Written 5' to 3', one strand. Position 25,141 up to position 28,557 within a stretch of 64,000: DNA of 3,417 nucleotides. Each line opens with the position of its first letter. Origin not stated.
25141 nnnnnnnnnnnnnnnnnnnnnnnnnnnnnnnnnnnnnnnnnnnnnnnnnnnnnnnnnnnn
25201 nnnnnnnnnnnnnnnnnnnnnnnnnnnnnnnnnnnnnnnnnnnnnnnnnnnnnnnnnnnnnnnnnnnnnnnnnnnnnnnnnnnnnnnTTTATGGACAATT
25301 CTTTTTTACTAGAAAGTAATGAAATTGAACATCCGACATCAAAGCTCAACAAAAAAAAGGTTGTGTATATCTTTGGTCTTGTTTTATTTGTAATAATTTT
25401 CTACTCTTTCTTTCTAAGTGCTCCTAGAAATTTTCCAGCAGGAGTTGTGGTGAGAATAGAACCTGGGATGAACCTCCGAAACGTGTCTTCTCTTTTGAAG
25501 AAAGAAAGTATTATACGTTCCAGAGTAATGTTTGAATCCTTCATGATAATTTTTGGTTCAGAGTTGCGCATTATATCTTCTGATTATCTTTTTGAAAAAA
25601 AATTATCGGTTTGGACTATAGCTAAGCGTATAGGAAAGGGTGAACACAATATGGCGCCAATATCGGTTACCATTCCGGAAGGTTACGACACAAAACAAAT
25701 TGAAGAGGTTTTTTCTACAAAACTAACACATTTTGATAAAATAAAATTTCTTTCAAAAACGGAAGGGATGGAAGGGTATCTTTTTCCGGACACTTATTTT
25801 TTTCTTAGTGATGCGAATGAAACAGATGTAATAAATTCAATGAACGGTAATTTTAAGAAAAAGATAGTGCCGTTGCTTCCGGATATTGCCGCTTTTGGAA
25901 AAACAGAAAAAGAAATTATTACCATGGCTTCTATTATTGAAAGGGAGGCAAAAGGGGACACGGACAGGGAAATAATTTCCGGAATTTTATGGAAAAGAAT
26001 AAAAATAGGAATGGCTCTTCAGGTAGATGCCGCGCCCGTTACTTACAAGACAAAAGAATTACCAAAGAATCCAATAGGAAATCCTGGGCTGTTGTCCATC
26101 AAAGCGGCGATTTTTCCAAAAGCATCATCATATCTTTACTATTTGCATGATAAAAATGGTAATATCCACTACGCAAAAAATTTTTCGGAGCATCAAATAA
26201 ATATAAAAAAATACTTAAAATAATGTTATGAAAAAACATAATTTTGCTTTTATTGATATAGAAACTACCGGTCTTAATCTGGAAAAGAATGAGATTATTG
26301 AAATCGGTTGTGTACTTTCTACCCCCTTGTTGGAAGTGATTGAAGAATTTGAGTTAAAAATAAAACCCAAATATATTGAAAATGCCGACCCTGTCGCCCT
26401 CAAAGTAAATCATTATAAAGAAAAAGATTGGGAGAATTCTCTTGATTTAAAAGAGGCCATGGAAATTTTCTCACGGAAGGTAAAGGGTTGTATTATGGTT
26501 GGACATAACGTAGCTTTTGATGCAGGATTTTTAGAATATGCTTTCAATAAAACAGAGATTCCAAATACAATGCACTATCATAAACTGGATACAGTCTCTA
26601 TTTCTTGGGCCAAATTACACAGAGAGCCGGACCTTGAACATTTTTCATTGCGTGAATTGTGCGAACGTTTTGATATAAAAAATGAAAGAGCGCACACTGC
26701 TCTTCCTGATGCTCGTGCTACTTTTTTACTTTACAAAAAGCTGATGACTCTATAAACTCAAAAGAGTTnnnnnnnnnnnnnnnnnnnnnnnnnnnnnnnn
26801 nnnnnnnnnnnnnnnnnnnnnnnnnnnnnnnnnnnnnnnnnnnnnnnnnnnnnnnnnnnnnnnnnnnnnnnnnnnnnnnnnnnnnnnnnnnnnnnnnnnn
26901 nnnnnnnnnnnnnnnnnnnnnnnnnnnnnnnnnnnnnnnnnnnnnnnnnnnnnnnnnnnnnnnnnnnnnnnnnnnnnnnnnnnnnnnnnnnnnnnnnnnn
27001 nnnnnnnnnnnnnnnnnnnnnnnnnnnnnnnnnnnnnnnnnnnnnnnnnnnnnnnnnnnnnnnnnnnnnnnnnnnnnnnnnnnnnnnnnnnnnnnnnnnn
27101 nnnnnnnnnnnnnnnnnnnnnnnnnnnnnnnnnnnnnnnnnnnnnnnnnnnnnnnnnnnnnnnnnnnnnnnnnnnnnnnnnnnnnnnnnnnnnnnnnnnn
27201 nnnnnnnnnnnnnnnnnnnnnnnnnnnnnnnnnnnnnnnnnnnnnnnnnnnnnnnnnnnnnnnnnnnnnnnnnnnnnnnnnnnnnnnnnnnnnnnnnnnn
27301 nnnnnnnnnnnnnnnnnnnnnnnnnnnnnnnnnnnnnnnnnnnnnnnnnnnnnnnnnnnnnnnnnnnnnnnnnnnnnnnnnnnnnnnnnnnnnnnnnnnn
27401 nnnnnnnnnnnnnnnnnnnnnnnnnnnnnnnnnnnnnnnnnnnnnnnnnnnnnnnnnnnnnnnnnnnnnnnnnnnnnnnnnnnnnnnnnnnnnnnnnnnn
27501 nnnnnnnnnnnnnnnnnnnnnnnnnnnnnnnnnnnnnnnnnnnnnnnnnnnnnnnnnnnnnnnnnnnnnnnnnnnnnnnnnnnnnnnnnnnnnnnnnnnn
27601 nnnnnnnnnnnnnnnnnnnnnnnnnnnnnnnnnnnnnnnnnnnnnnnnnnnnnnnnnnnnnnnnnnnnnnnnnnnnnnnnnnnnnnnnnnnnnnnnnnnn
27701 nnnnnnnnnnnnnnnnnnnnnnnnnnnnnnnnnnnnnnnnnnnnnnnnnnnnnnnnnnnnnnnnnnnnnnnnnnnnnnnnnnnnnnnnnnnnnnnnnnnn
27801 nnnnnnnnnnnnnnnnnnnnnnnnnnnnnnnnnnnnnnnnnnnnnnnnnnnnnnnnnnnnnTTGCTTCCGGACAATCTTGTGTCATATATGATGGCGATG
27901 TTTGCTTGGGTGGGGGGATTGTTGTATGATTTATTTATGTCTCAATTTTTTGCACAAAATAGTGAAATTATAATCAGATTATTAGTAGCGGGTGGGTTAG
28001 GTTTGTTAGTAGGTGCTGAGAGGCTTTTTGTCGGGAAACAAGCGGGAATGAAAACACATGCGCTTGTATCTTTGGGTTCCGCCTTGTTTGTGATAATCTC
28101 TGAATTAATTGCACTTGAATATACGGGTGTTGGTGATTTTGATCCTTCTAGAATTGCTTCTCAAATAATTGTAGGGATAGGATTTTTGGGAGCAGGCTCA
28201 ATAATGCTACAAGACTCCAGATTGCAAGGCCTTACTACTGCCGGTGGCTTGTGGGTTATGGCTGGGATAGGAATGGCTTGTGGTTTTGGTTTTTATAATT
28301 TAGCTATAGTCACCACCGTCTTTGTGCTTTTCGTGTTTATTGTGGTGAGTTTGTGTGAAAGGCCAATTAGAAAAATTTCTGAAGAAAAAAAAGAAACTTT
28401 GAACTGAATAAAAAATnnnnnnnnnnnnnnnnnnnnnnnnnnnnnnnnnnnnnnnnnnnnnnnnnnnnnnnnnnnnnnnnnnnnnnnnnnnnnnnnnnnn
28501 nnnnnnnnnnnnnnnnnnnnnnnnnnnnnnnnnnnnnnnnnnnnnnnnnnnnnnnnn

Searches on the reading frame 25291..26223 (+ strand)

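Call 9: search_protein_families(library=pfam, proteins=[window:25291-26223:+], max_evalue=0.001)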
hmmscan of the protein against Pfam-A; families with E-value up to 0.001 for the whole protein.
window:25291-26223:+ (310 aa): 1 family
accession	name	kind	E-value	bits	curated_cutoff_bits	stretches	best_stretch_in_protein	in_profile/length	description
PF02618.21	YceG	-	3.8e-54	184.5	32.4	2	54-247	1-193/275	YceG-like family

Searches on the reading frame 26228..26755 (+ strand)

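Call 9: search_protein_families(library=pfam, proteins=[window:26228-26755:+], max_evalue=0.001)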
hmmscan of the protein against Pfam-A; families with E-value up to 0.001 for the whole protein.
window:26228-26755:+ (175 aa): 4 families
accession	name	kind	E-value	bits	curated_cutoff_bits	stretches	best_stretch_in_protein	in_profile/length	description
PF00929.31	RNase_T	-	1e-27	98.1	24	1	8-168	2-163/164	Exonuclease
PF16473.11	Rv2179c-like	-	9.1e-07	29.2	27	1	6-165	2-169/177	3'-5' exoribonuclease Rv2179c-like domain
PF21762.3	DEDDh_C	-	4e-05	24.3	27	1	83-168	103-184/188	DNA polymerase III subunit epsilon-like, C-terminal domain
PF13482.12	RNase_H_2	-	0.00016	22.1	22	0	7-152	1-117/165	RNase_H superfamily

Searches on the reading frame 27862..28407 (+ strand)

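Call 9: search_protein_families(library=pfam, proteins=[window:27862-28407:+], max_evalue=0.001)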
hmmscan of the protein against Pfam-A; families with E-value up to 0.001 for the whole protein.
window:27862-28407:+ (181 aa): 1 family
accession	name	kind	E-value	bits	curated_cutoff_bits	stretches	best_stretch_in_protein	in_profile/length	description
PF02308.21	MgtC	-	1.8e-33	115.9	31.4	1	40-165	1-118/121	MgtC family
